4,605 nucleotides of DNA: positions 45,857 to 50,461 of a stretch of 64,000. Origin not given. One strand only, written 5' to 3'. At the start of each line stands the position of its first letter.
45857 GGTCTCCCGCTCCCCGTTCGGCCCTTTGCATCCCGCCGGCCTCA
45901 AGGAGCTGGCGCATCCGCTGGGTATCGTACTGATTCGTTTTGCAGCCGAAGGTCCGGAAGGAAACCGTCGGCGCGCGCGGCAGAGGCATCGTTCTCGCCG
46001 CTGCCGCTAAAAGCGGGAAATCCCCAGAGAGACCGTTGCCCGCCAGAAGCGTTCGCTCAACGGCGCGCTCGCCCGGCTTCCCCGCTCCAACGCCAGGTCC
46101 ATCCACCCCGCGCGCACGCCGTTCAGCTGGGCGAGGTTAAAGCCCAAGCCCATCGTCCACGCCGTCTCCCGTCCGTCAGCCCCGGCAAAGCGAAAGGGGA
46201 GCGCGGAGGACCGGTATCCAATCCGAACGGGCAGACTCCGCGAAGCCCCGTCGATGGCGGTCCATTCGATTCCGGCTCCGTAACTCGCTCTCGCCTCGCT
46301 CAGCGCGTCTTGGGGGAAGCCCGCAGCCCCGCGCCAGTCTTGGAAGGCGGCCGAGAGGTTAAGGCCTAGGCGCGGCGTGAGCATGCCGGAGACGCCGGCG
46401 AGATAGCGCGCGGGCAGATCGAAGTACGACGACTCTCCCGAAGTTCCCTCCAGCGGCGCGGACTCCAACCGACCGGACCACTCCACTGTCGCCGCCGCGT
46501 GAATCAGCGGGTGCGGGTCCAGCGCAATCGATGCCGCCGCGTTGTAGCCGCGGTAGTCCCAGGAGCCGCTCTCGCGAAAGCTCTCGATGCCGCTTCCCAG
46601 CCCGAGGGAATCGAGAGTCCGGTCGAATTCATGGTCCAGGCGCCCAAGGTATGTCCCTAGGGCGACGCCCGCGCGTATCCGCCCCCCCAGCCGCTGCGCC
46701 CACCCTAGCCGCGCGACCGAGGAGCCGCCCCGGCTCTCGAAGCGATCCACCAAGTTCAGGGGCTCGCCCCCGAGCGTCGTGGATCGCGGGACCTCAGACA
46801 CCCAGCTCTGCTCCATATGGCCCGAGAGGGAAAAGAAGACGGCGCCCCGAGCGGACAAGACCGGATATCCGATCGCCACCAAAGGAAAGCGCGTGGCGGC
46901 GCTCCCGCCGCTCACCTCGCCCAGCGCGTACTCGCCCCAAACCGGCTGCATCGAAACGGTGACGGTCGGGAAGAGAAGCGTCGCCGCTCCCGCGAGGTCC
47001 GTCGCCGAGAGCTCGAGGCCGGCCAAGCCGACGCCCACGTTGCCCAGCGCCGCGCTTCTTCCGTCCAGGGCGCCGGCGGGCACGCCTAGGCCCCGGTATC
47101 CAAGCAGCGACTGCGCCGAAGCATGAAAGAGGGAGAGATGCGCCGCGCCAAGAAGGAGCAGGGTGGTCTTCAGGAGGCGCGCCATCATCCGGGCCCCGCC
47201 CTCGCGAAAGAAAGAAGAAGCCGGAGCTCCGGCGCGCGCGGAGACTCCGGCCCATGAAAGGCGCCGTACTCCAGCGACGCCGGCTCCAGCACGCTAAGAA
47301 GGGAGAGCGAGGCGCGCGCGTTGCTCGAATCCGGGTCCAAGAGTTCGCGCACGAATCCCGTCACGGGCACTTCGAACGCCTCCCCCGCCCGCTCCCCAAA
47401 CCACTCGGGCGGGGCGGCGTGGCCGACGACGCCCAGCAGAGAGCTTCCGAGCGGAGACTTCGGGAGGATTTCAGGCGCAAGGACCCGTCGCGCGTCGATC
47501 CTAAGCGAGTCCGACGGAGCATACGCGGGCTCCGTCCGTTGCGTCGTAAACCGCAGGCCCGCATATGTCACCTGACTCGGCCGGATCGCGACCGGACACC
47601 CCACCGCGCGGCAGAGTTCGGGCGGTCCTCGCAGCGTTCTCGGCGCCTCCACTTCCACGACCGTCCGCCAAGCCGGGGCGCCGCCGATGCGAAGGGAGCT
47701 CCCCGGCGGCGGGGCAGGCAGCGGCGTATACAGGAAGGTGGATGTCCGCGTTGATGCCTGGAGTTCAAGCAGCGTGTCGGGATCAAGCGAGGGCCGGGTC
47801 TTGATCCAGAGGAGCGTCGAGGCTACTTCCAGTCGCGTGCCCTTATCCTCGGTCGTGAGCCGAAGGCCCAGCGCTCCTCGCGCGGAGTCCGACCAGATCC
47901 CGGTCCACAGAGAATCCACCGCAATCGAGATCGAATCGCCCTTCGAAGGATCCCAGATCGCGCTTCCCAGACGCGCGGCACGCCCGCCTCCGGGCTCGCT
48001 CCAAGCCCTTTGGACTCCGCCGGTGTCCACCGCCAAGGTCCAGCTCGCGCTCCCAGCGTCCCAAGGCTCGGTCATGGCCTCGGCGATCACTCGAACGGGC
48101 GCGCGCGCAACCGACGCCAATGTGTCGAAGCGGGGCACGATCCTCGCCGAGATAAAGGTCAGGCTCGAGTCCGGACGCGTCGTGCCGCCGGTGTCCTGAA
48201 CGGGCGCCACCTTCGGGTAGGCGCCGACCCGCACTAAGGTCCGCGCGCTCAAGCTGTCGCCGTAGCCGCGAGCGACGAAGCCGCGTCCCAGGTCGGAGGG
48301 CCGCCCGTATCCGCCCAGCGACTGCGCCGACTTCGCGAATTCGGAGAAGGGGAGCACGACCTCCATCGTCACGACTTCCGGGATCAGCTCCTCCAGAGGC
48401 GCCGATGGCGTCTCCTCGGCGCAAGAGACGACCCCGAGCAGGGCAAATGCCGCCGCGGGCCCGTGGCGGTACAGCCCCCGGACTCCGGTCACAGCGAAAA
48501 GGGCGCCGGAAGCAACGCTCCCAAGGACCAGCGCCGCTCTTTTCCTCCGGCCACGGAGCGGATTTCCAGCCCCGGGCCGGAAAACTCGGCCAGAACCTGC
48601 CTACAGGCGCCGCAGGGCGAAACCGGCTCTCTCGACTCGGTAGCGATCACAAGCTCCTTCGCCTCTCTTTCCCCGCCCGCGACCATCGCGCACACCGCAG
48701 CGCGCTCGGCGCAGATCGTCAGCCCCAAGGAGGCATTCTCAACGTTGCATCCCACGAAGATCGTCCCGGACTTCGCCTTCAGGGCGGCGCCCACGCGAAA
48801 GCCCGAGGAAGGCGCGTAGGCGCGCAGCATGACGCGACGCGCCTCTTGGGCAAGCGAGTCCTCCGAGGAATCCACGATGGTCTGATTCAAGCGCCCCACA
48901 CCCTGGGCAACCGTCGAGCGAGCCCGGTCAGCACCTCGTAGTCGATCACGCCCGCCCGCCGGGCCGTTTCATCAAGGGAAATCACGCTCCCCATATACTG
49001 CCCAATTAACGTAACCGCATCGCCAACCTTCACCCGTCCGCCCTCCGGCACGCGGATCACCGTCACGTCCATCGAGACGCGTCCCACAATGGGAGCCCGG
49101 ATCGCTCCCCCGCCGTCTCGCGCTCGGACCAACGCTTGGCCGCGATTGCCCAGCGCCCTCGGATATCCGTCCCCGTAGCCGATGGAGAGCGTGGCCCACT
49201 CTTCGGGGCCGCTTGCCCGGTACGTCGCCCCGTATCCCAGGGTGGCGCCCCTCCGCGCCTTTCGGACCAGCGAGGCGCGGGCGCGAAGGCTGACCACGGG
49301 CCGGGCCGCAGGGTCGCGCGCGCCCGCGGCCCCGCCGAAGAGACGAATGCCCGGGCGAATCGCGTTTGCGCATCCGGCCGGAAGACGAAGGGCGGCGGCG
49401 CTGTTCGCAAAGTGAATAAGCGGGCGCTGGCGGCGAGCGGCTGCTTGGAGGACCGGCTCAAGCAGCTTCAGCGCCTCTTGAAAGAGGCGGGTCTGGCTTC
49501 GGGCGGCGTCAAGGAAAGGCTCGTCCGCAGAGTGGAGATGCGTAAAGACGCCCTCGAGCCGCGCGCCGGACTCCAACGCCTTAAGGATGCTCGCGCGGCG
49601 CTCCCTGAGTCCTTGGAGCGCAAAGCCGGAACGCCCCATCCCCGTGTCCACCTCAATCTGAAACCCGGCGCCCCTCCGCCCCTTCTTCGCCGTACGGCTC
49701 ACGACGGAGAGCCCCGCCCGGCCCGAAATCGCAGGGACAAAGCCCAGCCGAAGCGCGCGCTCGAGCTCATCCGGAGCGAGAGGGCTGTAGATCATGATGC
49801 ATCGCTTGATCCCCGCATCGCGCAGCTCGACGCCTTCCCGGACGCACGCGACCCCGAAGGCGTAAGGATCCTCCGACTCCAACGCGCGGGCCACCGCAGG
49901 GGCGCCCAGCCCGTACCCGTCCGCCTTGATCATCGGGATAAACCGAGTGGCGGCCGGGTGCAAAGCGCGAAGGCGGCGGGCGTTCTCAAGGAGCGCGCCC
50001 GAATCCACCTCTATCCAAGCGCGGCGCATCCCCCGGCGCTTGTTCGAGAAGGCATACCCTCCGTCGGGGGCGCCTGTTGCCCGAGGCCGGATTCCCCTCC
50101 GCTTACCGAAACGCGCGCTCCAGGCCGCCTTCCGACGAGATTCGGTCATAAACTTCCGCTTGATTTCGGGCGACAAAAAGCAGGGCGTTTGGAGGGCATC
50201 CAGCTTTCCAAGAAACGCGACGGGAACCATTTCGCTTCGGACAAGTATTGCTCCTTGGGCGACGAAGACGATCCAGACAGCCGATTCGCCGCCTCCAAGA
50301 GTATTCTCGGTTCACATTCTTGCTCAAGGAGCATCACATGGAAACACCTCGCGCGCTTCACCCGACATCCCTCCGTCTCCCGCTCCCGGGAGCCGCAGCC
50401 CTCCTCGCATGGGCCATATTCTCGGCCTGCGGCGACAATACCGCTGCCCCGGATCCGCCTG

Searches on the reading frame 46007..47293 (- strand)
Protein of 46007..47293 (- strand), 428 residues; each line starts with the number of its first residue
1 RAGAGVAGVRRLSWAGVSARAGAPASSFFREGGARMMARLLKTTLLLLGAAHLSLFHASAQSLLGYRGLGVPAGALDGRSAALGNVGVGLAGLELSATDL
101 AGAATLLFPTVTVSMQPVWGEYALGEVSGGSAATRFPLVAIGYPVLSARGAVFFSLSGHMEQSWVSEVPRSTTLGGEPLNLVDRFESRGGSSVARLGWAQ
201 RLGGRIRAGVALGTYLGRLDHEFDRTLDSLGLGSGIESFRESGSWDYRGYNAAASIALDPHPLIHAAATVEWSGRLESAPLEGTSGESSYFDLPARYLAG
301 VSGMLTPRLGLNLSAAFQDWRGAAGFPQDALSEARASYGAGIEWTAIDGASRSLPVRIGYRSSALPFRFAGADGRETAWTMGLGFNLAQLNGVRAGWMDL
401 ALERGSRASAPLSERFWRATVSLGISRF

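Call 28: search_protein_families(library=ncbifam, proteins=[window:46007-47293:-], max_evalue=0.00001)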
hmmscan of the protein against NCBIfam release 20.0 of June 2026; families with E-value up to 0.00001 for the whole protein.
window:46007-47293:- (428 aa): 1 family
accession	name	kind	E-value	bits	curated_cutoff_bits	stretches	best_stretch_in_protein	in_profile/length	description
NF053685.1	BamG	equivalog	1.1e-07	31.2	250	1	67-423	12-386/397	BamG family beta-barrel-assembly machinery protein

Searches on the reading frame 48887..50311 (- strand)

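Call 29: search_protein_families(library=ncbifam, proteins=[window:48887-50311:-], max_evalue=0.00001)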
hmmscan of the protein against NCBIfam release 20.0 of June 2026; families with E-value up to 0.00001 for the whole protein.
window:48887-50311:- (474 aa): 9 families
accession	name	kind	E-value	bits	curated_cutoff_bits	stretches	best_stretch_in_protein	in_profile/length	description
TIGR00492.1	alr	equivalog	5.2e-73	246.1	168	1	96-471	1-366/369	alanine racemase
NF033131.1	vanT-G-Cterm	exception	9.4e-65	218.9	460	1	97-471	2-367/368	serine racemase VanT catalytic subunit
NF008897.0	PRK11930.1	equivalog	1.5e-61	208.5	804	1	99-472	461-819/822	bifunctional UDP-N-acetylmuramoyl-tripeptide:D-alanyl-D-alanine ligase/alanine racemase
NF009879.0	PRK13340.1-4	subfamily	1.2e-38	133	434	1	97-471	41-403/406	alanine racemase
NF002970.2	PRK03646.1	exception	4.1e-33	114.9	600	1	100-469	7-352/356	catabolic alanine racemase DadX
NF033132.1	vanT-CELN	equivalog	2.3e-31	109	900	1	90-469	332-694/697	membrane-bound serine racemase VanT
NF000791.0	PRK00053.2-2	equivalog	6.5e-29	101.2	218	1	99-470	3-337/340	alanine racemase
NF000792.0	PRK00053.2-3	equivalog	2.2e-21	76.4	384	1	126-471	31-357/360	alanine racemase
NF033133.1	vanT-L-cat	exception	2.5e-21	76.3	750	1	97-436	7-336/366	serine racemase VanT-L catalytic subunit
